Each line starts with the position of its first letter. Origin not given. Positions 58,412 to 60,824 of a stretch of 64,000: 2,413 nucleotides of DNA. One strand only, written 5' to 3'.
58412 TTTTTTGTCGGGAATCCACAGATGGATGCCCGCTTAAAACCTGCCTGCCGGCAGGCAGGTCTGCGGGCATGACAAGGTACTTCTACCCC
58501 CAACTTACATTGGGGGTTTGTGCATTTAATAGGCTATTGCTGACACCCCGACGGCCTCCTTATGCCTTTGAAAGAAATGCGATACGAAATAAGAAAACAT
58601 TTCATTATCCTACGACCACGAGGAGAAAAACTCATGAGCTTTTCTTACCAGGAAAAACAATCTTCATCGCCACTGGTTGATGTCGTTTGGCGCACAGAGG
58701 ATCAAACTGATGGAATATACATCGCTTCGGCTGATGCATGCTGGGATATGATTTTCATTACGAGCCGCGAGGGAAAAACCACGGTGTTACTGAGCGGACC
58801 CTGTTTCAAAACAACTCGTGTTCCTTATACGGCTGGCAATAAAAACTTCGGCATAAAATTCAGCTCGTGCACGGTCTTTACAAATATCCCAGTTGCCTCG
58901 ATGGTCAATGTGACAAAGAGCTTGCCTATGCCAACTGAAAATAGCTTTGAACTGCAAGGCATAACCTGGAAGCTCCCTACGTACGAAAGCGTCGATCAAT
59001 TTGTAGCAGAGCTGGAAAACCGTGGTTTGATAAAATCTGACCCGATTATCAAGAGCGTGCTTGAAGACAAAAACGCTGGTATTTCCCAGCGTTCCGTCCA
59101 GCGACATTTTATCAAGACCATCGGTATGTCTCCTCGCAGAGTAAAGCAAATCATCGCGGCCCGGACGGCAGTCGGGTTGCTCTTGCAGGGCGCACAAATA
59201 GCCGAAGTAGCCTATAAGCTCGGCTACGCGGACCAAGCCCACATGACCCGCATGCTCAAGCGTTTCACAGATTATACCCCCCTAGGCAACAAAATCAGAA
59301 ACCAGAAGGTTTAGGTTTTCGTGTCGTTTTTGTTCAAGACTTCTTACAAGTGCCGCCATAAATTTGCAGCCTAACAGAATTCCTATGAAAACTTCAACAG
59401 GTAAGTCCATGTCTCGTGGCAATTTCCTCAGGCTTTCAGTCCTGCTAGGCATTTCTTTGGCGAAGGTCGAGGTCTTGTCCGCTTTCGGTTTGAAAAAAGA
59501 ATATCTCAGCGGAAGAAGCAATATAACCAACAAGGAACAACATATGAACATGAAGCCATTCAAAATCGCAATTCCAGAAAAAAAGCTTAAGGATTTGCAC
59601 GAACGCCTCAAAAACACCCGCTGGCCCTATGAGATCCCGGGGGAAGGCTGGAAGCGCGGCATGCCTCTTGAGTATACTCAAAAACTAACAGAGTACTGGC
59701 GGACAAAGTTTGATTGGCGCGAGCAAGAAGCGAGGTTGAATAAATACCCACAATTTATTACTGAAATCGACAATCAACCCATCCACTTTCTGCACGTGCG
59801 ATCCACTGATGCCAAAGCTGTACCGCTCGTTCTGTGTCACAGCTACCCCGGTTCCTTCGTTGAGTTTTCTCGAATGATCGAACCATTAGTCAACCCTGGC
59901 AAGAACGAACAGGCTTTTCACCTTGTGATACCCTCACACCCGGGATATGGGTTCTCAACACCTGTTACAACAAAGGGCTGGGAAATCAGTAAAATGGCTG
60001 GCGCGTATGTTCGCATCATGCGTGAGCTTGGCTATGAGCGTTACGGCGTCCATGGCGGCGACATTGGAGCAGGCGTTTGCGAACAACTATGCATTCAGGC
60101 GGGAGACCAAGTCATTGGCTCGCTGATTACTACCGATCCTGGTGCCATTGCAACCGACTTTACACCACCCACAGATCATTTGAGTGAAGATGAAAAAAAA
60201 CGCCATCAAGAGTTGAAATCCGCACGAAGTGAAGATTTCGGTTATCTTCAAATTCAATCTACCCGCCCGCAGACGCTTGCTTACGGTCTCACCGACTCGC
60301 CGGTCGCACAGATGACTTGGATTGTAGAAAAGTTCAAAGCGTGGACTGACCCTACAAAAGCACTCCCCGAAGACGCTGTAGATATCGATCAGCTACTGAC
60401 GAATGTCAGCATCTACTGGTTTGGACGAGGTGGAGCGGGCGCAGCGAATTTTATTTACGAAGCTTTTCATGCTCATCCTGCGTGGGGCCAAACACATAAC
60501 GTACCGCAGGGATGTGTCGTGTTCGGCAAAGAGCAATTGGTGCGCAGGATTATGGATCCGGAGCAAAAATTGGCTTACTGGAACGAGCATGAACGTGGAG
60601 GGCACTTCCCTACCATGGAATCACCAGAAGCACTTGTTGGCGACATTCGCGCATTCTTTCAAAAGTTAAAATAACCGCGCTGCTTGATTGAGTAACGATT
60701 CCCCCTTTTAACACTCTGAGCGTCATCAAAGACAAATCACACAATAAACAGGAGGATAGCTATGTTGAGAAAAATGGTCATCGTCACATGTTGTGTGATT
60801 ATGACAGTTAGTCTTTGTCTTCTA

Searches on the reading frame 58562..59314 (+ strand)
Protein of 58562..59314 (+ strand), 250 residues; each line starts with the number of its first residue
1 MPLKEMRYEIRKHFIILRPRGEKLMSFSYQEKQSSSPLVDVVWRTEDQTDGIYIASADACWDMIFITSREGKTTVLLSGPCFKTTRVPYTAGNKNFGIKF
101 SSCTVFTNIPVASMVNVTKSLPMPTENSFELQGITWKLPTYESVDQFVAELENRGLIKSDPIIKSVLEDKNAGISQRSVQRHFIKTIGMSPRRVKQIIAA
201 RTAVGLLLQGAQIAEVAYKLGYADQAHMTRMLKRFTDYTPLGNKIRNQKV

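Call 5: search_protein_families(library=ncbifam, proteins=[window:58562-59314:+], max_evalue=1)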
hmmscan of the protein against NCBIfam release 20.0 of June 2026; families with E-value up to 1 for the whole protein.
window:58562-59314:+ (250 aa): 15 families
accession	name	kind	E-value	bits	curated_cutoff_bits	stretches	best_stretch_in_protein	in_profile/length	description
NF049968.1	QhpR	equivalog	1.2e-05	24.6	250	1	172-240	212-280/284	AraC-like transcriptional regulator QhpR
TIGR04094.1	adjacent_YSIRK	equivalog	6.8e-05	22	200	1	173-241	312-380/383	YSIRK-targeted surface antigen transcriptional regulator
NF006902.0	PRK09393.1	equivalog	0.00016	21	425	1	170-241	244-316/327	transcriptional regulator FtrA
TIGR02297.1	HpaA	equivalog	0.00028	20.2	274.65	1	202-241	243-282/287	4-hydroxyphenylacetate catabolism regulatory protein HpaA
NF007243.0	PRK09685.1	equivalog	0.00057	19.4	199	1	172-240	225-295/303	transcriptional regulator FeaR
NF010028.0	PRK13503.1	equivalog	0.002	17.6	288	1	173-248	198-272/278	HTH-type transcriptional activator RhaS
NF011964.0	PRK15435.1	equivalog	0.0031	16.5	345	1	158-230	96-167/354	bifunctional DNA-binding transcriptional regulator/O6-methylguanine-DNA methyltransferase Ada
NF053784.1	TranRegCyprAlk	equivalog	0.0036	16.7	500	1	171-240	258-330/336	transcriptional regulator CypR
NF010026.0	PRK13501.1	equivalog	0.0062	15.7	363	1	136-241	170-272/290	HTH-type transcriptional activator RhaR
NF012144.2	ramA_TF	equivalog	0.0072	16.8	180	1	170-240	29-100/108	RamA family antibiotic efflux transcriptional regulator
NF007860.0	PRK10572.1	equivalog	0.03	13.2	208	1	193-242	233-280/292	arabinose operon transcriptional regulator AraC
NF007584.0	PRK10219.1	equivalog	0.056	13.8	174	1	172-241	31-101/107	superoxide response transcriptional regulator SoxS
NF047455.1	TF_Staph_AryK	equivalog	0.07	11.3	850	1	173-242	184-254/759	transcriptional regulator AryK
NF007633.0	PRK10296.1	equivalog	0.092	12.2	264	1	175-241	206-269/280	transcriptional regulator ChbR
NF052371.1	TransRegGbdRPseu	equivalog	0.16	11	480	1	173-242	252-322/365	choline metabolism transcriptional regulator GbdR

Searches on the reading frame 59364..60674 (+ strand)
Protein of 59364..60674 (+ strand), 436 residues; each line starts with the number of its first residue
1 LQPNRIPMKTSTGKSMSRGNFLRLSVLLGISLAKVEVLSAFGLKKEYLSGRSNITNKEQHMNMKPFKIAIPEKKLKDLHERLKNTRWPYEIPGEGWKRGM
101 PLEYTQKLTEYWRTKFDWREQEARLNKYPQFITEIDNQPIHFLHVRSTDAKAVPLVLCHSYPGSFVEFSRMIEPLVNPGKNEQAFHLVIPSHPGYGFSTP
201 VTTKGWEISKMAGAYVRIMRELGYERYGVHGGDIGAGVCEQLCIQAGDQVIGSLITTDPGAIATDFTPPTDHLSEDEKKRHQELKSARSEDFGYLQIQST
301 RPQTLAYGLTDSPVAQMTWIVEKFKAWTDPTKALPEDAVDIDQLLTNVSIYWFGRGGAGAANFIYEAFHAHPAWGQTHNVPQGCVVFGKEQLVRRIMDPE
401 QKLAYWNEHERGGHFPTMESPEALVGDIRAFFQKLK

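Call 5: search_protein_families(library=ncbifam, proteins=[window:59364-60674:+], max_evalue=1)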
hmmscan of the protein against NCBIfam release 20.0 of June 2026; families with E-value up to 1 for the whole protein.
window:59364-60674:+ (436 aa): 7 families
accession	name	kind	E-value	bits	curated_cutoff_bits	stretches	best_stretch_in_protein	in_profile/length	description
TIGR02427.1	protocat_pcaD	equivalog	9.4e-05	21.9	255.85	1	147-252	8-106/251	3-oxoadipate enol-lactonase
NF045632.1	hydroxlase_HsaD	equivalog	0.00012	21.1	400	1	133-265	17-143/290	4,5:9,10-diseco-3-hydroxy-5,9,17-trioxoandrosta-1(10),2-diene-4-oate hydrolase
NF051488.1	bifunc_PcaDC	exception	0.00015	21.1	390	1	145-251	4-104/375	bifunctional 3-oxoadipate enol-lactonase/4-carboxymuconolactone decarboxylase PcaDC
NF011457.0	PRK14875.1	equivalog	0.00042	19.4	307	1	133-255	115-227/372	acetoin dehydrogenase dihydrolipoyllysine-residue acetyltransferase subunit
NF002873.0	PRK03204.1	equivalog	0.001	18.5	466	1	150-253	32-129/286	haloalkane dehalogenase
TIGR03611.1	RutD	equivalog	0.0014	18.1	238.5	1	182-250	37-105/258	pyrimidine utilization protein D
TIGR03056.1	bchO_mg_che_rel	equivalog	0.0014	17.7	172.55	1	136-245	12-115/278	alpha/beta fold hydrolase BchO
